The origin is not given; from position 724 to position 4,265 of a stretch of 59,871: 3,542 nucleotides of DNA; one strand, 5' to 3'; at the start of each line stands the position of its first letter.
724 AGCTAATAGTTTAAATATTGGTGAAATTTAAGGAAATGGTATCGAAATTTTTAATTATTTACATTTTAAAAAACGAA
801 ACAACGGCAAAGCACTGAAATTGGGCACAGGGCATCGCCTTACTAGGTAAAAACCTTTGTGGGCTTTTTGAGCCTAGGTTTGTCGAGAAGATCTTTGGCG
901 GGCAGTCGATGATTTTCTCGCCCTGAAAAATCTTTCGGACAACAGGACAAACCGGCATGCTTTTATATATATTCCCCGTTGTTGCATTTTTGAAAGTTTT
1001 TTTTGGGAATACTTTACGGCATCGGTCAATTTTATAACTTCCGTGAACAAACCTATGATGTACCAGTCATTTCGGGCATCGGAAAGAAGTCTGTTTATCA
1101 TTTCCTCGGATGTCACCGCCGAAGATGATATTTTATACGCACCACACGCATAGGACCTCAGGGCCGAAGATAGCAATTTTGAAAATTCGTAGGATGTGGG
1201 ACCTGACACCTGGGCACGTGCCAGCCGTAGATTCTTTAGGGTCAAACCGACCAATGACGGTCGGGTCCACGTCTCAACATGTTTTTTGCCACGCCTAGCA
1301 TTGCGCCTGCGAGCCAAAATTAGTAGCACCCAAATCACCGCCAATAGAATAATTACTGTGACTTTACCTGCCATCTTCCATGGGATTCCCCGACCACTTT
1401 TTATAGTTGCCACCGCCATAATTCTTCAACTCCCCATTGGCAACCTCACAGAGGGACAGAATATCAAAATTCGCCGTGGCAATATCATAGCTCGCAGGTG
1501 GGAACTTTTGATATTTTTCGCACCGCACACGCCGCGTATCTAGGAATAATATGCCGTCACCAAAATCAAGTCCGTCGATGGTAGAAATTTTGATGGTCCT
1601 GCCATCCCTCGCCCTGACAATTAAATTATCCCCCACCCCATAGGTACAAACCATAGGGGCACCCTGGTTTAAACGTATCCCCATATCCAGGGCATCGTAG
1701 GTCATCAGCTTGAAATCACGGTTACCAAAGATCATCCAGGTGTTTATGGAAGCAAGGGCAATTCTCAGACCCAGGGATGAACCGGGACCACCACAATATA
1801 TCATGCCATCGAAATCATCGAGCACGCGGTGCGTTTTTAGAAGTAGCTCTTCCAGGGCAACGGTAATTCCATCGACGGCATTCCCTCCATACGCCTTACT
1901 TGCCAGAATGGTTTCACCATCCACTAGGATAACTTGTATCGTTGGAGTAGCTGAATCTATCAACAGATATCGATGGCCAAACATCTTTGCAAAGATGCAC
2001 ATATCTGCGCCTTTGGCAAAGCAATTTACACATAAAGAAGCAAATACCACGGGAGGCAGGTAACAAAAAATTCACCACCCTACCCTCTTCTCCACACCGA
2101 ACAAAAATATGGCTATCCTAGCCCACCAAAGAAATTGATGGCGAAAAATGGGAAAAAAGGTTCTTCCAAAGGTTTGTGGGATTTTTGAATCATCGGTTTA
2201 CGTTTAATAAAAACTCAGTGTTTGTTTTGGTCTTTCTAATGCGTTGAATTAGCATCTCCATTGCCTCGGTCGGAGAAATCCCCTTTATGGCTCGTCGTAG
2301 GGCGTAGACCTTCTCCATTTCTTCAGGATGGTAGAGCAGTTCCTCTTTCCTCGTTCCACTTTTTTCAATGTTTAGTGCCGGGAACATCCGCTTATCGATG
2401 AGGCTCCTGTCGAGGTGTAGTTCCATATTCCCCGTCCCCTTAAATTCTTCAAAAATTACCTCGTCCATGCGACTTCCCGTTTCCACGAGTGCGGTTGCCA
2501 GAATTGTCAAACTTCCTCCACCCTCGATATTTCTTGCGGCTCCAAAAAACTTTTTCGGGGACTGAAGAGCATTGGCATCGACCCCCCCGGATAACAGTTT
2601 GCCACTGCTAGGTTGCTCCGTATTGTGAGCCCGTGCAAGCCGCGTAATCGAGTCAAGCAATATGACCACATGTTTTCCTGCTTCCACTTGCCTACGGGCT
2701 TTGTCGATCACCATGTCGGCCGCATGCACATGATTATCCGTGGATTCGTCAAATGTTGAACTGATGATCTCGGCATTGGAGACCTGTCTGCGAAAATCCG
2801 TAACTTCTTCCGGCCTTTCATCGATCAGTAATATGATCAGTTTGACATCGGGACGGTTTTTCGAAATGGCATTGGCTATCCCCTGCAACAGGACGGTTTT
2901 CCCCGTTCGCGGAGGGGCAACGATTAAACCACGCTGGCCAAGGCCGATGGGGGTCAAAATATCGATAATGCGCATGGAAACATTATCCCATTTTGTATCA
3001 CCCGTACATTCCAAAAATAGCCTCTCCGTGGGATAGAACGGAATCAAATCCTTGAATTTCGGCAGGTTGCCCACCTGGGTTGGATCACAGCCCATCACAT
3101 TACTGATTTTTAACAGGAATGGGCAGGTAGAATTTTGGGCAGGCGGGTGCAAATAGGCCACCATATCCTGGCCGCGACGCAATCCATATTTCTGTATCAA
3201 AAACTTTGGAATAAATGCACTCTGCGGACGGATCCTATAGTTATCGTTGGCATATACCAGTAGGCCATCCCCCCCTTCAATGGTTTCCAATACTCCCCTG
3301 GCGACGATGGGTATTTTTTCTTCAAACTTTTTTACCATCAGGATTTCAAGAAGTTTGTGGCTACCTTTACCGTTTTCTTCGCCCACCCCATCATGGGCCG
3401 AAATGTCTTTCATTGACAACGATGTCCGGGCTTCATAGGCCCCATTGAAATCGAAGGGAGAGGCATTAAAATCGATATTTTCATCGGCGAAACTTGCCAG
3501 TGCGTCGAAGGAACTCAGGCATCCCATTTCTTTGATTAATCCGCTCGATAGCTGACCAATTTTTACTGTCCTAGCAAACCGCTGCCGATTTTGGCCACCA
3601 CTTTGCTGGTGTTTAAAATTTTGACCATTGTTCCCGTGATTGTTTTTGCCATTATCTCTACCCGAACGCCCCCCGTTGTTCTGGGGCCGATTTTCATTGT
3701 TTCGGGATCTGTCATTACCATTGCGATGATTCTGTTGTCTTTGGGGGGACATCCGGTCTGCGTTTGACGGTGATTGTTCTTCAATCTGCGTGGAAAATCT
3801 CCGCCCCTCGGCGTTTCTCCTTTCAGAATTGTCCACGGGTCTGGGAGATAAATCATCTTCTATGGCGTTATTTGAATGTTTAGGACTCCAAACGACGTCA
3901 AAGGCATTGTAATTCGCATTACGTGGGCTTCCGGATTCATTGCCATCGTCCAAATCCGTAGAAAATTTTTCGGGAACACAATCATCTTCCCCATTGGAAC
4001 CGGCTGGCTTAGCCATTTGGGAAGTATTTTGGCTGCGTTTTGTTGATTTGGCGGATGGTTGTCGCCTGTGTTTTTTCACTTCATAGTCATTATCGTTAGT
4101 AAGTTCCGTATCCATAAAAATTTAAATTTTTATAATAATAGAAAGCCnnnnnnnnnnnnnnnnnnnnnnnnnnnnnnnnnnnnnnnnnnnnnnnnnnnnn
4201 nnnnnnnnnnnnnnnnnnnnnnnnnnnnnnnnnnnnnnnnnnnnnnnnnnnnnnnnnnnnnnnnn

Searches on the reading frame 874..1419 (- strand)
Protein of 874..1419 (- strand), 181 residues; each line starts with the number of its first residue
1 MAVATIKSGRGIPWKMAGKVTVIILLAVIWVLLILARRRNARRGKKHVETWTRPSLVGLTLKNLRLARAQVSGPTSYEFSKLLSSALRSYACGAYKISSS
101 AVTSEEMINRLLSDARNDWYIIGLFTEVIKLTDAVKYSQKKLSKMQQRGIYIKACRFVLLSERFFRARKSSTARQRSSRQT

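Call 19: search_protein_families(library=pfam, proteins=[window:874-1419:-], max_evalue=0.001)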
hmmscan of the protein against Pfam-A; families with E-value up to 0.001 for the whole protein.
window:874-1419:- (181 aa): 0 families

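Call 49: search_protein_families(library=pfam, proteins=[window:874-1419:-], max_evalue=1)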
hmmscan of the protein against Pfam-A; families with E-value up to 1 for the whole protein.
window:874-1419:- (181 aa): 1 family
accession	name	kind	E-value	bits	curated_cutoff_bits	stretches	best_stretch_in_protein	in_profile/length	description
PF14316.11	DUF4381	-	0.26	12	27.2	1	22-99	24-88/145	Domain of unknown function (DUF4381)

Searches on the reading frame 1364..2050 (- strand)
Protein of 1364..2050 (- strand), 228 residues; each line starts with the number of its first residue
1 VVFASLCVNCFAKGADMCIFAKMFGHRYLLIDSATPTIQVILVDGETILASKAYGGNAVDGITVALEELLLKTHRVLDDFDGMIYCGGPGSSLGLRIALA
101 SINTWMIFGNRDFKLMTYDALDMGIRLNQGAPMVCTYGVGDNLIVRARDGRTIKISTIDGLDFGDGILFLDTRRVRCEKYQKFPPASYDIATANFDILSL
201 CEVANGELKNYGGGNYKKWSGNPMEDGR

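Call 19: search_protein_families(library=pfam, proteins=[window:1364-2050:-], max_evalue=0.001)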
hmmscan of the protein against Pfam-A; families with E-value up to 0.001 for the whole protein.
window:1364-2050:- (228 aa): 0 families

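Call 49: search_protein_families(library=pfam, proteins=[window:1364-2050:-], max_evalue=1)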
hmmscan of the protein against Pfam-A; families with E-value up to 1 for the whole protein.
window:1364-2050:- (228 aa): 2 families
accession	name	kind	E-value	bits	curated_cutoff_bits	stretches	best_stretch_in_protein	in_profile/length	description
PF00814.31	TsaD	-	0.12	12.5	24.8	1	62-102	33-73/264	tRNA N6-adenosine threonylcarbamoyltransferase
PF25299.1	ZZ_ADA2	-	0.15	12.6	27.5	1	5-18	24-37/48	ADA2 ZZ-type zing finger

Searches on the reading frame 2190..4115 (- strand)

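Call 19: search_protein_families(library=pfam, proteins=[window:2190-4115:-], max_evalue=0.001)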
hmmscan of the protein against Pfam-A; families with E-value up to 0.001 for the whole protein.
window:2190-4115:- (641 aa): 2 families
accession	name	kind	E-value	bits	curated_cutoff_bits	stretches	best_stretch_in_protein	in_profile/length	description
PF00006.31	ATP-synt_ab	-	3.1e-24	86.3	29.5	1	381-586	2-211/213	ATP synthase alpha/beta family, nucleotide-binding domain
PF07497.18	Rho_RNA_bind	-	4.5e-08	33.2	27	1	273-345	2-72/73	Rho termination factor, RNA-binding domain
